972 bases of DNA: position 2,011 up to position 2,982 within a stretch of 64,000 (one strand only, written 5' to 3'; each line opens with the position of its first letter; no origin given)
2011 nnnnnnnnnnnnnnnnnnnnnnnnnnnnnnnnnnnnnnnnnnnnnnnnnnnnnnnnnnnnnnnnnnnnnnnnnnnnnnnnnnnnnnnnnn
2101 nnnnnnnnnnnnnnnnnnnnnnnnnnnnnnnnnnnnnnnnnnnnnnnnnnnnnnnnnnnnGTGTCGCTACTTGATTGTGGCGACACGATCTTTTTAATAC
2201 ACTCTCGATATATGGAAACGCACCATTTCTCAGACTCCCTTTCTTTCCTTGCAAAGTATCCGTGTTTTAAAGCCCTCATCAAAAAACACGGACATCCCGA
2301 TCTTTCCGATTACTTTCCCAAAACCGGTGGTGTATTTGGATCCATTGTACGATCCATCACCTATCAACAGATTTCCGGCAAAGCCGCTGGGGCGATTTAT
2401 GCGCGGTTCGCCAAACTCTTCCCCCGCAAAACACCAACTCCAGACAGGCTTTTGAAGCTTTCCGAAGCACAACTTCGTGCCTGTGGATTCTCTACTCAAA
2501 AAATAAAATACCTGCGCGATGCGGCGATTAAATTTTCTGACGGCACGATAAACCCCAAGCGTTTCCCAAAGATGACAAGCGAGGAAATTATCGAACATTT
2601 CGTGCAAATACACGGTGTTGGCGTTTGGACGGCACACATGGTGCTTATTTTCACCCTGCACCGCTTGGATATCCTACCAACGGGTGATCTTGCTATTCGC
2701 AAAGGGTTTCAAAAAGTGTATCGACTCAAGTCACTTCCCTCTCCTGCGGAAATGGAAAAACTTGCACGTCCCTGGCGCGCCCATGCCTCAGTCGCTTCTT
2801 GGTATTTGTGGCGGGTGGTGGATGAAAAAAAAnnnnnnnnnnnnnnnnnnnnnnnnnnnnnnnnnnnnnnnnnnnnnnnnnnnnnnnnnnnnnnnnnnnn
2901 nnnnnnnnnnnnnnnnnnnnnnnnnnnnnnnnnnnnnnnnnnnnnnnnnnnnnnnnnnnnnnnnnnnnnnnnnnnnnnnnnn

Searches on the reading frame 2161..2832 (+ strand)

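Call 12: search_protein_families(library=pfam, proteins=[window:2161-2832:+], max_evalue=0.00001)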
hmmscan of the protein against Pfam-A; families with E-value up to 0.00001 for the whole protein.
window:2161-2832:+ (224 aa): 1 family
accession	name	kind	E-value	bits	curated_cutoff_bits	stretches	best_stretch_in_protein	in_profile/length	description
PF00730.31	HhH-GPD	-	7.2e-19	68.6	26.2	1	63-206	1-107/108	HhH-GPD superfamily base excision DNA repair protein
